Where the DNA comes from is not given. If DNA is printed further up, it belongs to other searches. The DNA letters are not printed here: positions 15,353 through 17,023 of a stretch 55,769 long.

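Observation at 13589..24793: Four paralogues (plus one remnant) resembling the archaeal tetraether-lipid synthase Tes/GDGT-MAS family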

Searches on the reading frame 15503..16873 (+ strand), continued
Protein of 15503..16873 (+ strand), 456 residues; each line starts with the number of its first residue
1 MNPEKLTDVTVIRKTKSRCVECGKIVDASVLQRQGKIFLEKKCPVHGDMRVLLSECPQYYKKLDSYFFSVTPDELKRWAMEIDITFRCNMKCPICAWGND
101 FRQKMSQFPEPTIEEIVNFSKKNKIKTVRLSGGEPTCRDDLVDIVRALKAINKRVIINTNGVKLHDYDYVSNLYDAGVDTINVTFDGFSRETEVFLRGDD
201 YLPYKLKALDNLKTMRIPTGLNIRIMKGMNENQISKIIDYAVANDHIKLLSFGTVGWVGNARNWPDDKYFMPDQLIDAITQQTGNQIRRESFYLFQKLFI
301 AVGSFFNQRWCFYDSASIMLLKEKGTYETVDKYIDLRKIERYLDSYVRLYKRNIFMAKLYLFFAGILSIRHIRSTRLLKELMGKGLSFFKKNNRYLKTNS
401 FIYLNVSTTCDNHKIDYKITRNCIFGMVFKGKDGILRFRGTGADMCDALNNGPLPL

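Call 20: search_solved_structures(query=A2, max_evalue=0.001, show_alignments=1)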
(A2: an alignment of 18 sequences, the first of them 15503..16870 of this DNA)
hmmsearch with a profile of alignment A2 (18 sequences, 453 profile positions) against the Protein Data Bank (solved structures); distinct sequences matched with E-value up to 0.001: 30.
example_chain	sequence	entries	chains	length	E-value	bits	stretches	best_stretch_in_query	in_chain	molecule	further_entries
7tol_A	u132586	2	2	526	2.3e-74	253.8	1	12-427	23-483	glycerol dibiphytanyl glycerol tetraether - macrocyclic archaeol synthase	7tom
1tv7_A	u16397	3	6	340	2.5e-20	75.7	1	78-279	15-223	Molybdenum cofactor biosynthesis protein A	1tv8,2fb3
2fb2_A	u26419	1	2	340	2.7e-20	75.6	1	78-279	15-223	Molybdenum cofactor biosynthesis protein A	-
6c8v_A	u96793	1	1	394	1.4e-11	46.9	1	82-271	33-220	Coenzyme PQQ synthesis protein E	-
6efn_A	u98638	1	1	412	1.7e-10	43.3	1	79-239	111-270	Sporulation killing factor maturation protein SkfB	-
8wm2_A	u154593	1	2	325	4.9e-10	41.8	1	77-182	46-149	Fe-S radical SAM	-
9dfu_A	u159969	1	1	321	1.4e-08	37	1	64-236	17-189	Radical SAM core domain-containing protein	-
7vob_C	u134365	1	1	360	1.9e-08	36.6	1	79-195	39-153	Cytosylglucuronate decarboxylase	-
7voc_C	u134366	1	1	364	1.9e-08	36.5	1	79-195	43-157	Cytosylglucuronate decarboxylase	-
9dfn_A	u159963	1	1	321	2e-08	36.5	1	64-236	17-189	Radical SAM core domain-containing protein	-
7wzv_A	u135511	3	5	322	2.3e-07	32.9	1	77-162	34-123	4Fe-4S cluster-binding domain-containing protein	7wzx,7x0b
7n7h_A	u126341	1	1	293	3.1e-07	32.6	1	82-229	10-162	VIPERIN-LIKE ENZYME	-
5wgg_A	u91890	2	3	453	2.5e-06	29.6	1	65-189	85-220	Radical SAM domain protein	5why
5v1q_A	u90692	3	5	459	3.3e-06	29.2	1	77-162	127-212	Radical SAM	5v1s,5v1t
5vsl_A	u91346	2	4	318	1.8e-05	26.7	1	79-213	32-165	Radical S-adenosyl methionine domain-containing protein 2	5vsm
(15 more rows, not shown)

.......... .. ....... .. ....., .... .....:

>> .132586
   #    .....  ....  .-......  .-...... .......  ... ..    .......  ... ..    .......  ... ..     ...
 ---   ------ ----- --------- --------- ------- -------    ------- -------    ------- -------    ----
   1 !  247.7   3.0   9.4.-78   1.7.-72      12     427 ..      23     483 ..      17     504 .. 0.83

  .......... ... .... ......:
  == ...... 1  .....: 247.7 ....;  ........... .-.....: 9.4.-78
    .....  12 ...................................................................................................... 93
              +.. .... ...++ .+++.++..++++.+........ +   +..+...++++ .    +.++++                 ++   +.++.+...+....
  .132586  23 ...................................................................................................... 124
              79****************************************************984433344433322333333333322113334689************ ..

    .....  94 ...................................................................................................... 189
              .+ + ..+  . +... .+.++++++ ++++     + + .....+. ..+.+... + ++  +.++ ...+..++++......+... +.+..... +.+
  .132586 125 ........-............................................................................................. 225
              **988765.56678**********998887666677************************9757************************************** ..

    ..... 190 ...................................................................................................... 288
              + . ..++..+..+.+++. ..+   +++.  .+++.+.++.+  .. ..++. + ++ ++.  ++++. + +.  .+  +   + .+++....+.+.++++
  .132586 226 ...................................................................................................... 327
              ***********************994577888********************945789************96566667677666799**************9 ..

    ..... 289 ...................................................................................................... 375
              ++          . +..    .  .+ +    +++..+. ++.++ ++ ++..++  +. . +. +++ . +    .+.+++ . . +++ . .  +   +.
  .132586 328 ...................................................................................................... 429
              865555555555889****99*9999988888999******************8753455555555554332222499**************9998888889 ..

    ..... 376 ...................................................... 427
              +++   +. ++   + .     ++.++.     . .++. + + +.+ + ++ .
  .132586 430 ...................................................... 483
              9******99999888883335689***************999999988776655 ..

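Call 23: find_encoding_contigs(protein=P0004, flank=10000, max_places=2)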
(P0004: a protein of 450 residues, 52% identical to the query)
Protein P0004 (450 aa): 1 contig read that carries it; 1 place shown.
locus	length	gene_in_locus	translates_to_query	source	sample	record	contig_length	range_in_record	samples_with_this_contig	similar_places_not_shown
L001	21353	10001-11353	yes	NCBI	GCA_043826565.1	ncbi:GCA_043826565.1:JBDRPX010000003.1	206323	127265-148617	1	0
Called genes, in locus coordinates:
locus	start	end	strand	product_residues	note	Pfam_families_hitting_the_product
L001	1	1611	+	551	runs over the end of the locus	-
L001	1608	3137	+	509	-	PF02310:B12-binding, PF04055:Radical_SAM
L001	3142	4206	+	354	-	PF04055:Radical_SAM, PF13353:Fer4_12 (weak)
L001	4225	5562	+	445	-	PF23545:Zn_ribbon_HMPTM, PF04055:Radical_SAM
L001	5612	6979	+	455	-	PF23545:Zn_ribbon_HMPTM, PF04055:Radical_SAM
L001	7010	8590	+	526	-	PF02310:B12-binding, PF04055:Radical_SAM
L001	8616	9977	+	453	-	PF23545:Zn_ribbon_HMPTM, PF04055:Radical_SAM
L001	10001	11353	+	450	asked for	PF23545:Zn_ribbon_HMPTM, PF04055:Radical_SAM, PF13353:Fer4_12 (weak)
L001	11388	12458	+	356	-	PF00155:Aminotran_1_2 (faint), PF01041:DegT_DnrJ_EryC1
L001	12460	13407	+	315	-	PF04055:Radical_SAM, PF13186:SPASM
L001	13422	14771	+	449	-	PF23545:Zn_ribbon_HMPTM, PF04055:Radical_SAM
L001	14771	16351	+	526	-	PF02310:B12-binding, PF04055:Radical_SAM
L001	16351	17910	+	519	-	PF02310:B12-binding, PF04055:Radical_SAM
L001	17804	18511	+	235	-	PF00535:Glycos_transf_2, PF13641:Glyco_tranf_2_3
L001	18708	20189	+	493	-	-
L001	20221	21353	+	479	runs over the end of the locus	PF02310:B12-binding, PF04055:Radical_SAM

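Call 24: find_encoding_contigs(protein=P0008, flank=10000, max_places=2)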
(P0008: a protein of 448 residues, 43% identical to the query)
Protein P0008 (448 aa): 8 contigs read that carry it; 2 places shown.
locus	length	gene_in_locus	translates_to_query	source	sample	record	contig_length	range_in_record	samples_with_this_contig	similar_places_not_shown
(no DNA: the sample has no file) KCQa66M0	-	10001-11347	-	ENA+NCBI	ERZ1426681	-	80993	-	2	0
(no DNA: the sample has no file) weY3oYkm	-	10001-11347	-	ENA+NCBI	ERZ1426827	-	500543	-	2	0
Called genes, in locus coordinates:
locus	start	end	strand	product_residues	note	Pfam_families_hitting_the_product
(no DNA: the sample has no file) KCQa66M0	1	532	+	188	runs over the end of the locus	PF16861:Carbam_trans_C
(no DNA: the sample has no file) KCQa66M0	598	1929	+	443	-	PF00535:Glycos_transf_2, PF10111:Glyco_tranf_2_2 (faint), PF13641:Glyco_tranf_2_3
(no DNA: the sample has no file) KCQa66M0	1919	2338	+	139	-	-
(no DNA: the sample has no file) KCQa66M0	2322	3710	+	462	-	PF02310:B12-binding, PF04055:Radical_SAM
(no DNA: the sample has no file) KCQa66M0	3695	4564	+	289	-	PF00535:Glycos_transf_2, PF10111:Glyco_tranf_2_2, PF13641:Glyco_tranf_2_3, PF13632:Glyco_trans_2_3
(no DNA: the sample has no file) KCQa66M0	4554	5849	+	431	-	PF23914:TPR_CcmH_CycH (weak), PF00515:TPR_1 (weak), PF07719:TPR_2 (weak), PF13432:TPR_16, PF13424:TPR_12 (weak), PF14559:TPR_19, PF00515:TPR_1, PF07719:TPR_2, +8 more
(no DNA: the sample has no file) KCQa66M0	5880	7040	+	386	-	PF00155:Aminotran_1_2 (weak), PF01041:DegT_DnrJ_EryC1, PF01212:Beta_elim_lyase (weak)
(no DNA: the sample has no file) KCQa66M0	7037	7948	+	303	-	-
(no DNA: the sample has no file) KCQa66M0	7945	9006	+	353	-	PF00155:Aminotran_1_2 (weak), PF01041:DegT_DnrJ_EryC1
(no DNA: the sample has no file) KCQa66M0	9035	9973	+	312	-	PF04055:Radical_SAM, PF13186:SPASM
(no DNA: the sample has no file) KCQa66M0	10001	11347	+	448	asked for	PF23545:Zn_ribbon_HMPTM, PF04055:Radical_SAM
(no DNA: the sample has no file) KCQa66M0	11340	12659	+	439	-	PF00919:UPF0004, PF04055:Radical_SAM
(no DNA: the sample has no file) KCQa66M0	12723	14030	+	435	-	PF23545:Zn_ribbon_HMPTM (weak), PF04055:Radical_SAM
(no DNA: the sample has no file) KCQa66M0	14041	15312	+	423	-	PF01041:DegT_DnrJ_EryC1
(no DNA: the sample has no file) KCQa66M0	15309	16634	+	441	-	PF23545:Zn_ribbon_HMPTM, PF04055:Radical_SAM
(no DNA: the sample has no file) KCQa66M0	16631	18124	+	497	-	PF02310:B12-binding, PF04055:Radical_SAM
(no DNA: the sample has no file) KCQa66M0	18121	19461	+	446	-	PF23545:Zn_ribbon_HMPTM, PF04055:Radical_SAM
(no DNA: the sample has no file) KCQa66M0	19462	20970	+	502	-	PF02310:B12-binding, PF04055:Radical_SAM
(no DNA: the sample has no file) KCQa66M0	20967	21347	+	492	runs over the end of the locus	PF02310:B12-binding, PF04055:Radical_SAM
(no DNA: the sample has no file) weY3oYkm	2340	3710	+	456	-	PF02310:B12-binding, PF04055:Radical_SAM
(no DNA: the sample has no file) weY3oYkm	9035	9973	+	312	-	PF04055:Radical_SAM, PF13186:SPASM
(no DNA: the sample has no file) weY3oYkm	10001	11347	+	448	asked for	PF23545:Zn_ribbon_HMPTM, PF04055:Radical_SAM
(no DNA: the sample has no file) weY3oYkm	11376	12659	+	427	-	PF00919:UPF0004, PF04055:Radical_SAM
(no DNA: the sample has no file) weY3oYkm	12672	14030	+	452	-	PF23545:Zn_ribbon_HMPTM, PF04055:Radical_SAM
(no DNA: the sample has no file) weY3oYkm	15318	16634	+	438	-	PF23545:Zn_ribbon_HMPTM, PF04055:Radical_SAM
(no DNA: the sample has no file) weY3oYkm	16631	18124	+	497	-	PF02310:B12-binding, PF04055:Radical_SAM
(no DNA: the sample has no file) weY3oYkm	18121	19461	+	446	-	PF23545:Zn_ribbon_HMPTM, PF04055:Radical_SAM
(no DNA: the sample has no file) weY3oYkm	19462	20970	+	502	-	PF02310:B12-binding, PF04055:Radical_SAM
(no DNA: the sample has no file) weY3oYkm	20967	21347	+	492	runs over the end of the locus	PF02310:B12-binding, PF04055:Radical_SAM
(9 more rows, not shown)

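Call 25: find_encoding_contigs(protein=P0002, flank=10000, max_places=2)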
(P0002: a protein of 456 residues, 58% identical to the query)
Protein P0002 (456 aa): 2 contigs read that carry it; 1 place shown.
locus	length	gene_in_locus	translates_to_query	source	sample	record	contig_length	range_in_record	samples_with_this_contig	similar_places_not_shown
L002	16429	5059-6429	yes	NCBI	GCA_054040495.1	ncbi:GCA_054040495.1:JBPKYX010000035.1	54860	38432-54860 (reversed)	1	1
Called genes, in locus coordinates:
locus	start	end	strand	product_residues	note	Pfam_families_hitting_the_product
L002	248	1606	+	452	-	PF23545:Zn_ribbon_HMPTM, PF04055:Radical_SAM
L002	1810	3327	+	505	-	PF02310:B12-binding, PF04055:Radical_SAM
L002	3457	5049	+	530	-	PF02310:B12-binding, PF04055:Radical_SAM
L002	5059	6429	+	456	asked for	PF23545:Zn_ribbon_HMPTM, PF04055:Radical_SAM, PF13353:Fer4_12 (weak)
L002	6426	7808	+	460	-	PF23545:Zn_ribbon_HMPTM, PF04055:Radical_SAM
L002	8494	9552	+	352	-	PF01041:DegT_DnrJ_EryC1, PF00155:Aminotran_1_2 (weak), PF01053:Cys_Met_Meta_PP (weak)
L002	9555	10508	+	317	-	PF04055:Radical_SAM, PF13186:SPASM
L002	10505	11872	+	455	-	PF23545:Zn_ribbon_HMPTM, PF04055:Radical_SAM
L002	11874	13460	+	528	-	PF02310:B12-binding, PF04055:Radical_SAM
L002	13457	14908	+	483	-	PF02310:B12-binding, PF04055:Radical_SAM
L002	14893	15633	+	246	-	PF13641:Glyco_tranf_2_3, PF00535:Glycos_transf_2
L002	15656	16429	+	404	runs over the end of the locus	PF00155:Aminotran_1_2 (weak), PF01041:DegT_DnrJ_EryC1, PF00266:Aminotran_5 (faint), PF01053:Cys_Met_Meta_PP (weak)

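Call 26: predict_structure(alignment_id=A2)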
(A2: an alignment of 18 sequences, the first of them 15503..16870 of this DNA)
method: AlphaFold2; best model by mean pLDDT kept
length: 456 residues; sequences in the alignment: 18
mean_pLDDT: 89.3   pTM: 0.89
mean pLDDT of the five models: 89.3, 89.2, 89.0, 88.4, 88.1
residues with pLDDT >= 90: 271; 70-90: 164; 50-70: 14; < 50: 7
segments of 3 or more residues with pLDDT < 50: 1-5
pLDDT, mean of each block of 10 residues (from residue 1): 56 93 93 95 94 92 92 81 94 88 85 97 92 95 98 96 98 97 97 96 98 97 95 96 94 90 88 91 92 89 88 78 85 86 93 94 90 85 79 71 87 87 85 89 83 54
secondary structure, 60 per line:
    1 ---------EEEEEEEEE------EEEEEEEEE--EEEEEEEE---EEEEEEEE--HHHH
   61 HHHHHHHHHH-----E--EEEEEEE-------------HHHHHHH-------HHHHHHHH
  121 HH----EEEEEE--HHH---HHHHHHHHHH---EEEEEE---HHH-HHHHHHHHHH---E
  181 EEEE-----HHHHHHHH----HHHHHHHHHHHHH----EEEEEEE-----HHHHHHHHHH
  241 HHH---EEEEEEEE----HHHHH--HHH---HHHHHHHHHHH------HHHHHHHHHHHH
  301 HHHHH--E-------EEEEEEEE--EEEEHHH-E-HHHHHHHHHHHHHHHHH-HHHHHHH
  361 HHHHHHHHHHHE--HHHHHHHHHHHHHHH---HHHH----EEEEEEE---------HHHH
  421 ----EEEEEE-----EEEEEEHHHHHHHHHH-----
elements in order: E10-18 E25-33 E36-43 E47-54 H57-70 E79-85 H99-105 H113-122 E127-132 H141-150 E154-159 H167-176 E180-184 H190-197 H202-214 E219-225 H231-243 E247-254 H259-263 H272-282 H289-305 E316-323 E326-329 H336-352 H354-371 H375-389 H393-396 E401-407 H417-420 E425-430 E436-441 H442-451

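Call 30: fold_search(model_id=the predicted structure, library=pdb)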
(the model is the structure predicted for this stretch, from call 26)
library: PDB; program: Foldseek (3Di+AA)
matches with E <= 10: 1497; with E <= 0.001: 143
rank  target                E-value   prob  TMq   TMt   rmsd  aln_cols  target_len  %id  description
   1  7tol                  2.6e-30  1.00  0.77  0.71   4.5       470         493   24  X-ray crystal structure of glycerol dibiphytanyl glycerol tetraether - macrocyclic archaeol synthase (GDGT-MAS) from Met (released 2022-08-31)
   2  7tom                  1.4e-29  1.00  0.77  0.71   4.5       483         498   22  X-ray crystal structure of glycerol dibiphytanyl glycerol tetraether - macrocyclic archaeol synthase (GDGT-MAS) from Met (released 2022-08-31)
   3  2fb2_B                6.8e-11  1.00  0.39  0.54   4.1       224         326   24  Structure of the MoaA Arg17/266/268/Ala triple mutant (released 2006-05-09)
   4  1tv7_B                1.2e-10  1.00  0.39  0.54   4.2       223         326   25  Structure of the S-adenosylmethionine dependent Enzyme MoaA (released 2004-08-31)
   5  7vob                  1.4e-10  1.00  0.38  0.52   3.8       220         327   19  The crystal structure of a Radical SAM Enzyme BlsE involved in the Biosynthesis of Blasticidin S (released 2022-05-04)
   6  2fb2_A                1.8e-10  1.00  0.39  0.53   4.1       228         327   24  Structure of the MoaA Arg17/266/268/Ala triple mutant (released 2006-05-09)
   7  6efn                  3.1e-10  1.00  0.40  0.47   3.4       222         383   18  Structure of a RiPP maturase, SkfB (released 2018-10-24)
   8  1tv7_A                6.4e-10  1.00  0.37  0.51   4.0       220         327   26  Structure of the S-adenosylmethionine dependent Enzyme MoaA (released 2004-08-31)
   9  9dfn                  6.3e-09  1.00  0.37  0.58   4.0       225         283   14  X-ray crystal structure of the second viperin-like enzyme from Trichoderma virens with bound CTP and SAM (released 2025-02-19)
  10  5v1q_A                8.3e-09  1.00  0.39  0.42  11.8       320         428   14  Crystal structure of Streptococcus suis SuiB (released 2017-08-30)
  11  5v1t_A                1.0e-08  1.00  0.40  0.41   7.0       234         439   18  Crystal structure of Streptococcus suis SuiB bound to precursor peptide SuiA (released 2017-08-30)
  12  5v1q_B                1.1e-08  1.00  0.40  0.41  12.4       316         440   16  Crystal structure of Streptococcus suis SuiB (released 2017-08-30)
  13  7n7h                  1.4e-08  1.00  0.37  0.56   3.8       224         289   16  X-ray crystal structure of Viperin-like enzyme from Nematostella vectensis (released 2021-07-07)
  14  6q2p_B                1.4e-08  1.00  0.38  0.57   4.2       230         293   15  Crystal structure of mouse viperin bound to cytidine triphosphate and S-adenosylhomocysteine (released 2020-01-22)
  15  9dfu                  1.5e-08  1.00  0.37  0.58   3.4       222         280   14  X-ray crystal structure of the second Viperin-like enzyme from T. virens variant F40H with bound CTP and SAM (released 2025-02-19)
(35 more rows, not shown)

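Call 33: search_protein_representatives(alignment_id=A2)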
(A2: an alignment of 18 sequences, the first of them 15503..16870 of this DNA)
Query: 18 sequences, 453 profile positions. Proteins with E-value up to 0.001 (for the whole library): 61936; up to 1e-10: 12441; up to 1e-30: 1038. The best 150 are listed.
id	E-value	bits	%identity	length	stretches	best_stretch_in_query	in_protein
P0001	2.4e-198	675.7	-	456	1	3-447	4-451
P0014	3.9e-170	582.7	-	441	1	8-441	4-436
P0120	1.6e-169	580.8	-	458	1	7-450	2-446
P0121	3.5e-160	550.0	-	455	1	6-447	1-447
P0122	1.2e-148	511.9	-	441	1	6-435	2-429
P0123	1.5e-147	508.3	-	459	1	8-450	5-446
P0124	1.7e-146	504.8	-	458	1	5-426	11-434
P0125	4.1e-144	497.0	-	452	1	9-445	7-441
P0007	4.4e-144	496.9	-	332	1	8-335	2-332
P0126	2.9e-140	484.3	-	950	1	12-440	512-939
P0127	2.9e-135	467.8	-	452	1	9-449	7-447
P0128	1.9e-132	458.5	-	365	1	89-450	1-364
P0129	3.0e-130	451.3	-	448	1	10-446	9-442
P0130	2.2e-128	445.1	-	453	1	7-451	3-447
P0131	8.2e-126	436.6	-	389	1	70-447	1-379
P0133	7.0e-120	417.1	-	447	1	6-427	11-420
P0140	4.7e-111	388.0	-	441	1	9-428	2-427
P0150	2.2e-103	362.7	-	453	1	7-427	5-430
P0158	7.6e-100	351.1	-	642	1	6-423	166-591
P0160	9.2e-100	350.8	-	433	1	9-427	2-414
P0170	1.1e-96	340.6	-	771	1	8-422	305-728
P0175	1.4e-93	330.4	-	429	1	9-429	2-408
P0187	4.2e-85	302.5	-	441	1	9-430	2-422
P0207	2.8e-75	270.1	-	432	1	11-427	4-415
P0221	3.1e-70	253.4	-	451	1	7-421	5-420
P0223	4.4e-69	249.6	-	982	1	8-260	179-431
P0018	1.2e-63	231.7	-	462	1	7-432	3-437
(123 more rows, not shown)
